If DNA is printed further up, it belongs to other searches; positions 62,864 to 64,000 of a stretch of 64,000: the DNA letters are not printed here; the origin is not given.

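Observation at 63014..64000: Partial gene for a modular protein with 216-aa repeats, each carrying a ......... motif that resembles an FMN_bind flavinylation site: a candidate multi-flavinylated extracytoplasmic protein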

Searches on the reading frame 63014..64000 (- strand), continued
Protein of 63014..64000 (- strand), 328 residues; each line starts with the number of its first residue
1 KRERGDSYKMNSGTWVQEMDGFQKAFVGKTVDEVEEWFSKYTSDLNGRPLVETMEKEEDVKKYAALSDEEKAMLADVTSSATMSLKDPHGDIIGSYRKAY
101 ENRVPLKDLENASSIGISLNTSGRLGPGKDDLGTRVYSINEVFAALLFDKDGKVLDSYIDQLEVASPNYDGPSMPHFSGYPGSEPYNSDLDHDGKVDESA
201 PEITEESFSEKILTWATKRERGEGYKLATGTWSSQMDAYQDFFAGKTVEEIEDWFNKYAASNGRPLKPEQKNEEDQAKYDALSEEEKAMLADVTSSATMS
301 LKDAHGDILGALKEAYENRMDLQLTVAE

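Call 48: predict_structure(alignment_id=A3)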
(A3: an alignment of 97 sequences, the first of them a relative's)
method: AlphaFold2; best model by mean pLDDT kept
length: 540 residues; sequences in the alignment: 97
mean_pLDDT: 91.1   pTM: 0.82
mean pLDDT of the five models: 91.1, 89.8, 89.7, 89.1, 87.7
residues with pLDDT >= 90: 395; 70-90: 122; 50-70: 18; < 50: 5
segments of 3 or more residues with pLDDT < 50: 110-113
pLDDT, mean of each block of 10 residues (from residue 1): 74 66 92 91 95 82 91 96 83 95 77 67 96 90 96 95 96 93 94 91 97 95 90 94 97 97 95 97 97 92 95 95 86 96 89 98 95 96 85 93 83 90 96 87 87 95 98 95 94 97 88 92 98 78
secondary structure, 60 per line:
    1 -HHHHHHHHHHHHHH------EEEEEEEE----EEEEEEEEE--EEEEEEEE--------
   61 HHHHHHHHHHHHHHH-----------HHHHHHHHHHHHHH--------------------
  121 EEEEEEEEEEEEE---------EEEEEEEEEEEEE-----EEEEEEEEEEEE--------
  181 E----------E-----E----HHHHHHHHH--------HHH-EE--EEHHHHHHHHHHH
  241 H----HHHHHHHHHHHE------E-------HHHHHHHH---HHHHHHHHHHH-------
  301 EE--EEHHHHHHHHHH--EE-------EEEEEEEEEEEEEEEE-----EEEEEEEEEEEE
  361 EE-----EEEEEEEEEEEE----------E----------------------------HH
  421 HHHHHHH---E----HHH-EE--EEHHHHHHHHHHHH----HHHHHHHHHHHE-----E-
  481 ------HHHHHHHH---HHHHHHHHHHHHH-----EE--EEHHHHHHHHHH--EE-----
elements in order: H2-15 E22-29 E34-42 E45-52 H61-75 H87-100 E121-133 E143-155 E161-172 H203-211 H230-241 H246-256 H272-279 H283-293 H307-316 E328-343 E349-362 E368-379 H419-427 H446-457 H462-472 H487-494 H498-510 H522-531

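Call 52: fold_search(model_id=the predicted structure, library=pdb)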
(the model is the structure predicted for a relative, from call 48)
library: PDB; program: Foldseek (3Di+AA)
matches with E <= 10: 1206; with E <= 0.001: 3
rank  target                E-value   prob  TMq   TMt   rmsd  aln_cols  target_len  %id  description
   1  8p2b_B                7.7e-06  1.00  0.14  0.86   1.7        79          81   35  Crystal structure of CbFMN4 domain 1 (released 2023-07-19)
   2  8p2b_A                8.6e-06  1.00  0.15  0.87   1.5        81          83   34  Crystal structure of CbFMN4 domain 1 (released 2023-07-19)
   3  8p2a                  5.6e-05  1.00  0.15  0.84   2.2        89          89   34  Crystal structure of SaFMN3 domain 2 (released 2023-07-19)
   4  5tky_B                4.1e-02  0.04  0.07  0.07  33.9       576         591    9  Crystal structure of the co-translational Hsp70 chaperone Ssb in the ATP-bound, open conformation (released 2016-11-16)
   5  9a32_MODEL_1_A        5.1e-02  0.05  0.08  0.11  21.7       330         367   10  Model of E. coli OmpC by in-cell photo-crosslinking MS and deep learning (released 2023-02-24)
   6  7xqu_A                6.4e-02  0.06  0.06  0.11  25.4       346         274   10  The structure of FLA-E*00301/EM-FECV-10 (released 2023-11-08)
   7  8v51_A                8.0e-02  0.08  0.07  0.12  25.7       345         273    9  Crystal structure of a HLA-B*35:01-NP10 with D1 TCR (released 2024-12-18)
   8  6ntr_B                8.0e-02  0.02  0.06  0.10  22.5       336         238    6  Crystal Structure of Beta-barrel-like Protein of Domain of Unknown Function DUF1849 from Brucella abortus (released 2019-02-13)
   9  7n2n_A                8.5e-02  0.06  0.06  0.11  26.2       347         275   10  TCR-antigen complex AS4.2-PRPF3-HLA*B27 (released 2022-12-07)
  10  6bj2_A                8.5e-02  0.04  0.07  0.12  25.4       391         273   10  TCR589 in complex with HIV(Pol448-456)/HLA-B35 (released 2018-07-25)
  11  3ch1_J                9.5e-02  0.06  0.07  0.11  24.0       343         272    6  Crystal structure of H-2Db in complex with chimeric gp100 (released 2009-03-31)
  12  2bvp_A                9.5e-02  0.06  0.06  0.10  26.3       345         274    8  Structures of Three HIV-1 HLA-B5703-Peptide Complexes and Identification of Related HLAs Potentially Associated with L (released 2005-09-07)
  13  4mji_F                9.5e-02  0.04  0.06  0.10  26.7       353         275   10  T cell response to a HIV reverse transcriptase epitope presented by the protective allele HLA-B*51:01 (released 2014-05-28)
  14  7dc6_A                1.1e-01  0.05  0.07  0.11  24.5       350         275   10  Giant panda MHC class I complexes (released 2021-06-16)
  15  6pa1_E                1.1e-01  0.04  0.07  0.12  25.0       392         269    7  Killer cell immunoglobulin-like receptor 2DL2 in complex with HLA-C*07:02 (released 2020-12-16)
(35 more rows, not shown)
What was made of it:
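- Closest known: Multi-flavinylated proteins. Same: The N-terminal domain here is 34-35% identical to 8P2A and 8P2B, with TM 0.84-0.87 (call 52).
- Tried and rejected: The MHC class I hits for the full model have rmsd above 20 A and are rejected (call 52).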

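Call 93: find_encoding_contigs(protein=P0071, flank=8000, max_places=2)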
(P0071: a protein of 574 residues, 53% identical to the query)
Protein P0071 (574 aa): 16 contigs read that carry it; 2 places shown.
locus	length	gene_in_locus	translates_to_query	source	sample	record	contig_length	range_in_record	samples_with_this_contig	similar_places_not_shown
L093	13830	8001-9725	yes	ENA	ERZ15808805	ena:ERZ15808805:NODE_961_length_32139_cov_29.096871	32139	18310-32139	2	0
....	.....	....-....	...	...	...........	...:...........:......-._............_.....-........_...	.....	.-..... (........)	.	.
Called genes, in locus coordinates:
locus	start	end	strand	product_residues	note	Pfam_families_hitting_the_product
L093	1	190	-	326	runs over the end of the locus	PF19085:Choline_bind_2 (weak), PF03734:YkuD (weak)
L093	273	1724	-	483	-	PF12838:Fer4_7 (weak), PF00037:Fer4, PF12797:Fer4_2 (weak), PF12837:Fer4_6 (weak), PF12838:Fer4_7 (weak), PF25160:LdpA_Fe-S-bd, PF00037:Fer4 (weak), PF02906:Fe_hyd_lg_C, +5 more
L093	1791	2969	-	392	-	PF07228:SpoIIE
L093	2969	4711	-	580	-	PF12837:Fer4_6 (faint), PF12838:Fer4_7, PF13187:Fer4_9 (weak), PF13237:Fer4_10, PF14697:Fer4_21 (weak), PF02906:Fe_hyd_lg_C, PF04060:FeS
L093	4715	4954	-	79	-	PF01257:2Fe-2S_thioredx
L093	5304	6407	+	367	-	PF13379:NMT1_2 (weak), PF12974:Phosphonate-bd (weak), PF09084:NMT1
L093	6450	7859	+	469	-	PF00528:BPD_transp_1, PF00005:ABC_tran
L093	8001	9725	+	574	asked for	PF04205:FMN_bind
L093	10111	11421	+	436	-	PF01964:ThiC_Rad_SAM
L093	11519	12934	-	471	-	PF00078:RVT_1, PF08388:GIIM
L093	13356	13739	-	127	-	-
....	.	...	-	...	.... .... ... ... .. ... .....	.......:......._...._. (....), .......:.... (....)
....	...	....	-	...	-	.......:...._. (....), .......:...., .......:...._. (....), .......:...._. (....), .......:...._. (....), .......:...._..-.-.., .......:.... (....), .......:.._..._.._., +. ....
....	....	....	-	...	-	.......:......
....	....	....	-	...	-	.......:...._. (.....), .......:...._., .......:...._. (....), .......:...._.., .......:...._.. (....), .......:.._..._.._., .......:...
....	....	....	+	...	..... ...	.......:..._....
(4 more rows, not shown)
